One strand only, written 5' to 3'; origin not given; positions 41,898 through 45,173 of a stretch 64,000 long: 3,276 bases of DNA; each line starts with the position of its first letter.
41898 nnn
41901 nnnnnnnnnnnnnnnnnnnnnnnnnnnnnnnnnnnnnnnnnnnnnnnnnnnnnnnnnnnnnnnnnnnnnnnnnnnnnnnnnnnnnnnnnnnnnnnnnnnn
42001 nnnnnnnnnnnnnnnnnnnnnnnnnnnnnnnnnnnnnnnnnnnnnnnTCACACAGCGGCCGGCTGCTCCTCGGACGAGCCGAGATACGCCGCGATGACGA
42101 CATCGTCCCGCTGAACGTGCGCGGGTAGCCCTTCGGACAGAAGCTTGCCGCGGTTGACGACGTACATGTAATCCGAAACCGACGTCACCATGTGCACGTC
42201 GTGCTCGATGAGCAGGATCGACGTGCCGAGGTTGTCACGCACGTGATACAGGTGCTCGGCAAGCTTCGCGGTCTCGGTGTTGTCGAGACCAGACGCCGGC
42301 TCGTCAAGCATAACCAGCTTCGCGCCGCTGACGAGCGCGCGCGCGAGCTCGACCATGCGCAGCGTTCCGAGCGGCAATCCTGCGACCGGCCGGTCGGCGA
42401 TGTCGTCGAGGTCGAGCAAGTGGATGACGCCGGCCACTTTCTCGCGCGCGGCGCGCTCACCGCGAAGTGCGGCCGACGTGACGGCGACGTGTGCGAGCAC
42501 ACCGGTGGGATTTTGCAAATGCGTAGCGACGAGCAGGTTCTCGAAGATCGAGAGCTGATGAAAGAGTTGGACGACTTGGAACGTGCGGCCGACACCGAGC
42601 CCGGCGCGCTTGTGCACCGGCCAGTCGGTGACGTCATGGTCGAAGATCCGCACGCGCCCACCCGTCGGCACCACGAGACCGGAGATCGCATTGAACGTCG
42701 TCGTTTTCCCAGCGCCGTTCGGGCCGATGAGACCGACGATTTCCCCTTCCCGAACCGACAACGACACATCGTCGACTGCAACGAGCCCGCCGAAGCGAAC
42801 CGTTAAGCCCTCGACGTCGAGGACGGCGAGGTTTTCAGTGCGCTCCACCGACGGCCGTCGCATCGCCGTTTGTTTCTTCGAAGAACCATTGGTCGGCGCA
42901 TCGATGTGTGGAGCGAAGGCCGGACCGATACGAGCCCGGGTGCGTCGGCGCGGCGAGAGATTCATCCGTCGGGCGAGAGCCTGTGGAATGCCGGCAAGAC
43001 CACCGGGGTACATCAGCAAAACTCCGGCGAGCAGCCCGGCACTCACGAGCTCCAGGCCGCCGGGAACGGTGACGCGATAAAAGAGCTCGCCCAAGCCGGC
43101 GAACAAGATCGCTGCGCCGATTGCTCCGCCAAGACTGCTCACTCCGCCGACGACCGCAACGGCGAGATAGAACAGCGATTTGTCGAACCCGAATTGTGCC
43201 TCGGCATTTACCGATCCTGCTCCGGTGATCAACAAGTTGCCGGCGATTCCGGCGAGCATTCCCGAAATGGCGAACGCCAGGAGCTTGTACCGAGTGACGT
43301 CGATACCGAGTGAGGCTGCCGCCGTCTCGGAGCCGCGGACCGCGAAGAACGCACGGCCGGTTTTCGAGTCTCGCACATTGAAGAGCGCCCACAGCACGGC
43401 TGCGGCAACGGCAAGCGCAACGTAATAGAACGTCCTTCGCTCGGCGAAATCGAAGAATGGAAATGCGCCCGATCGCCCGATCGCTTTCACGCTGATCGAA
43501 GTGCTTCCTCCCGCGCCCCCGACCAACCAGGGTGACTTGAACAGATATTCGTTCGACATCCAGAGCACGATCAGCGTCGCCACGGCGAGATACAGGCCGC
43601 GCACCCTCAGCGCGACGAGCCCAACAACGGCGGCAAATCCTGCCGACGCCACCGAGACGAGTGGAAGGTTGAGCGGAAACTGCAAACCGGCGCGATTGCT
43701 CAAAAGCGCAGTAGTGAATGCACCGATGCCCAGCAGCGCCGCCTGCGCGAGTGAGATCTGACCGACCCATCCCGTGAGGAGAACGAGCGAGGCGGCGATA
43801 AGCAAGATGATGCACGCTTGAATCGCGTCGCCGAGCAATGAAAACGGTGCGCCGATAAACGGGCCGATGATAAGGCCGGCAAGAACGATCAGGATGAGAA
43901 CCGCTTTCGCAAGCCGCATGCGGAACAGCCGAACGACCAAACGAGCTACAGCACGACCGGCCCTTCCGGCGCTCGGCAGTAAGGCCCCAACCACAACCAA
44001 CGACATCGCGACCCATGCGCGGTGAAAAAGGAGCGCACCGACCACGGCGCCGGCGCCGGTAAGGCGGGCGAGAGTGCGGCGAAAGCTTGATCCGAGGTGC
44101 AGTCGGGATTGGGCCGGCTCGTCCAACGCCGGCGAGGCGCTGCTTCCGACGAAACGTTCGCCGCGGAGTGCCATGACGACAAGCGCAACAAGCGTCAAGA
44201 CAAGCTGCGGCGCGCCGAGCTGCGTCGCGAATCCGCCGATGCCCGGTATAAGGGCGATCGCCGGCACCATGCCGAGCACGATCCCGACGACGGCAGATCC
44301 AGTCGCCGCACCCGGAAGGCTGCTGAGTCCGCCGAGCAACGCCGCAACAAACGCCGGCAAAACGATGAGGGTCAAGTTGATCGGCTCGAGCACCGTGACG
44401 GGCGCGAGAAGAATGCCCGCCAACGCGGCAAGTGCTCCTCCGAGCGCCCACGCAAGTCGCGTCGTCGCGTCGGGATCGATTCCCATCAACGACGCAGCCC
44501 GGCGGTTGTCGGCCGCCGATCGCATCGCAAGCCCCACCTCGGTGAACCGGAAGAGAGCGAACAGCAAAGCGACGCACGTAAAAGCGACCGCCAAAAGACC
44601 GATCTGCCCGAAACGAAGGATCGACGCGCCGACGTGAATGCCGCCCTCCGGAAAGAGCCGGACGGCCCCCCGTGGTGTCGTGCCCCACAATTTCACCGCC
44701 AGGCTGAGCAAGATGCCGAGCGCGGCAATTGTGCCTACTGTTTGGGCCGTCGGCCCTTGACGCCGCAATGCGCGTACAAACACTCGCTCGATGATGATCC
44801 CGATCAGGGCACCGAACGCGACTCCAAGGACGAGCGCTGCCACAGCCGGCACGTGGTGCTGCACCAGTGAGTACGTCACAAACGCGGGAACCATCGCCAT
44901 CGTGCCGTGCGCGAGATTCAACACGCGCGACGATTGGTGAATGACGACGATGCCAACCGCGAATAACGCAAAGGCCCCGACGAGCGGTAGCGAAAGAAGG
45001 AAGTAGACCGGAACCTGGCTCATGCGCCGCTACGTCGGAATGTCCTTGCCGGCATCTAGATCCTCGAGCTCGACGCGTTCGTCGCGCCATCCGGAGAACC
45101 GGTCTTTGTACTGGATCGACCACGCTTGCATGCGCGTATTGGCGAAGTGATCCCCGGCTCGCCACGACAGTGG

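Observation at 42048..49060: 848-aa surface beta-propeller-like protein translationally coupled (GTGA) to the SBP of a LivH-LivM-LivG triple-fusion ABC importer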

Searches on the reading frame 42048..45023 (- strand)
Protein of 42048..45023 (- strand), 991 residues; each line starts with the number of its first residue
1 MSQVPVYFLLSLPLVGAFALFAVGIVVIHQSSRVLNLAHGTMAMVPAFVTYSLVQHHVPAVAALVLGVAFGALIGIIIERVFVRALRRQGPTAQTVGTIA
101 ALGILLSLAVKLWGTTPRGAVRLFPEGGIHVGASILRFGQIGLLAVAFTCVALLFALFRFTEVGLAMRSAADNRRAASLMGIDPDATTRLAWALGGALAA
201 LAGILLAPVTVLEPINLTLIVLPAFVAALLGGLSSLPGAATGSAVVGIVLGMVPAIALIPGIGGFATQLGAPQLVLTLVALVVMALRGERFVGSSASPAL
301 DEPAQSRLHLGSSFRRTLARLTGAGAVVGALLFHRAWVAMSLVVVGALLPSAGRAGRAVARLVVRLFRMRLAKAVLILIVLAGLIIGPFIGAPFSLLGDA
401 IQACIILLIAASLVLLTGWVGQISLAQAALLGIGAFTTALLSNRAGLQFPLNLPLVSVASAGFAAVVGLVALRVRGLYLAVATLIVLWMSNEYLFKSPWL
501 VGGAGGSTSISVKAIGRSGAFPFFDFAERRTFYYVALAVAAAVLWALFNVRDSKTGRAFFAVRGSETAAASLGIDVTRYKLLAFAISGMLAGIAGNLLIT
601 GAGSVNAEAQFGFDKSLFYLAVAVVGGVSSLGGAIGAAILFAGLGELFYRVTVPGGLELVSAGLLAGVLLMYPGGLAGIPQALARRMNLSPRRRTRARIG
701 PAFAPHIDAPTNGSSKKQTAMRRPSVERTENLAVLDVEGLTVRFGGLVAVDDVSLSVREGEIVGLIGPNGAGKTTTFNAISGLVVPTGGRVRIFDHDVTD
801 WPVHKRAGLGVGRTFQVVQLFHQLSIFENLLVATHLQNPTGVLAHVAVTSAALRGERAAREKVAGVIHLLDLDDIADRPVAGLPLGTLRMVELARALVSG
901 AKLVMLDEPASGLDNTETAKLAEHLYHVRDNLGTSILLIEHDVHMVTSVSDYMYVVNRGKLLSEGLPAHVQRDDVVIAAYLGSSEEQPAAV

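Call 8: search_protein_families(library=pfam, proteins=[window:42048-45023:-], max_evalue=0.01)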
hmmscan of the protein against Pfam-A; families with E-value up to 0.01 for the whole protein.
window:42048-45023:- (991 aa): 7 families
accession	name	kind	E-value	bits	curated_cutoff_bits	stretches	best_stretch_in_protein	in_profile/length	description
PF02653.21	BPD_transp_2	-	2.5e-60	204.4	26.8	2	400-649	6-247/269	Branched-chain amino acid transport system / permease component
PF00005.33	ABC_tran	-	2e-28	100.1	25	1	751-910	2-136/137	ABC transporter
PF13304.12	AAA_21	-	8.9e-07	29.7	27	1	762-783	1-22/304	AAA domain, putative AbiEii toxin, Type IV TA system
PF12399.14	BCA_ABC_TP_C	-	1.4e-06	28.2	25.5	1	960-985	1-26/27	Branched-chain amino acid ATP-binding cassette transporter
PF02463.25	SMC_N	-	0.00035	20.5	40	0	894-954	152-210/220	RecF/RecN/SMC N terminal domain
PF13555.12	AAA_29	-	0.0015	18.7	27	1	755-788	17-50/61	P-loop containing region of AAA domain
PF13476.12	AAA_23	-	0.0095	17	27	0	761-781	20-40/201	AAA domain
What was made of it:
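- On HAAT (Liv/Bra/Urt-type) ABC importer: PF02653 E 2.5e-60 with two stretches (call 8). ABC_tran E 2e-28 and PF12399 E 1.4e-06 (call 8).
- Checked: In the 991-aa protein it finds two BPD_transp_2 stretches, ABC_tran and BCA_ABC_TP_C (call 8).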

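Call 9: search_protein_families(library=ncbifam, proteins=[window:42048-45023:-], max_evalue=0.01)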
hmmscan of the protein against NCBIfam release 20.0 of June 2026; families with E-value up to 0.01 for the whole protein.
window:42048-45023:- (991 aa): 197 families (the best 25 are shown)
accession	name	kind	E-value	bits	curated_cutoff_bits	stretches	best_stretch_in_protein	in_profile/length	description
NF008449.1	PRK11300.1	equivalog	2e-73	246.8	362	1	733-983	4-254/255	high-affinity branched-chain amino acid ABC transporter ATP-binding protein LivG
TIGR03411.1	urea_trans_UrtD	equivalog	1e-53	182.5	304.1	1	734-982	2-241/242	urea ABC transporter ATP-binding protein UrtD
TIGR04406.1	LPS_export_lptB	equivalog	9.6e-46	156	240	1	735-983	2-235/239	LPS export ABC transporter ATP-binding protein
NF008144.0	PRK10895.1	equivalog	1.2e-40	139.5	381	1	733-983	2-237/241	LPS export ABC transporter ATP-binding protein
TIGR01188.1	drrA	subfamily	2.9e-39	135.2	312.45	1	743-970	2-211/302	daunorubicin resistance ABC transporter, ATP-binding protein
NF033858.1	ABC2_perm_RbbA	equivalog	2.9e-33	114.8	1050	1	714-973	246-487/909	ribosome-associated ATPase/putative transporter RbbA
TIGR03864.1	PQQ_ABC_ATP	hypoth_equivalog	5.9e-33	114.3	302.25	1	735-973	2-222/236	ABC transporter, ATP-binding subunit, PQQ-dependent alcohol dehydrogenase system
TIGR03410.1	urea_trans_UrtE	equivalog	1.7e-32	112.7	285.8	1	735-975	1-224/230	urea ABC transporter ATP-binding subunit UrtE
TIGR03265.1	PhnT2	equivalog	7.4e-32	110.9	457.7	1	734-982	4-236/353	putative 2-aminoethylphosphonate ABC transporter ATP-binding protein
TIGR00968.1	3a0106s01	subfamily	2.7e-31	108.9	342.75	1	737-973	3-221/237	sulfate ABC transporter ATP-binding protein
NF008442.0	PRK11288.1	equivalog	7.5e-31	107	689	1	731-976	4-237/504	L-arabinose ABC transporter ATP-binding protein AraG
NF006987.0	PRK09452.1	equivalog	8e-31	107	482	1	726-982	9-249/378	spermidine/putrescine ABC transporter ATP-binding protein PotA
NF007253.0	PRK09700.1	equivalog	1.1e-30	106.7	772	1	735-976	6-238/510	D-allose ABC transporter ATP-binding protein AlsA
TIGR03409.1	urea_trans_UrtB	equivalog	1.3e-30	107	250.3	2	11-253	7-257/291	urea ABC transporter permease subunit UrtB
NF008513.0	PRK11432.1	equivalog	2.8e-30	105.4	496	1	735-985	7-241/351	ferric ABC transporter ATP-binding protein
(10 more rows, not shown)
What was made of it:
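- On HAAT (Liv/Bra/Urt-type) ABC importer: UrtB model matches residues 11-253 (call 9). LivG NF008449 gives E 2e-73, but its 246.8 bits are below the equivalog cut-off of 362 (call 9).
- On Branched-chain amino acid transporter LivJ/K-HMGF in the strict sense (equivalog): LivG scores 246.8 against 362 (call 9).
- Checked: NCBIfam LivG matches residues 733-983 (E 2e-73) and UrtB matches residues 11-253 (call 9).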
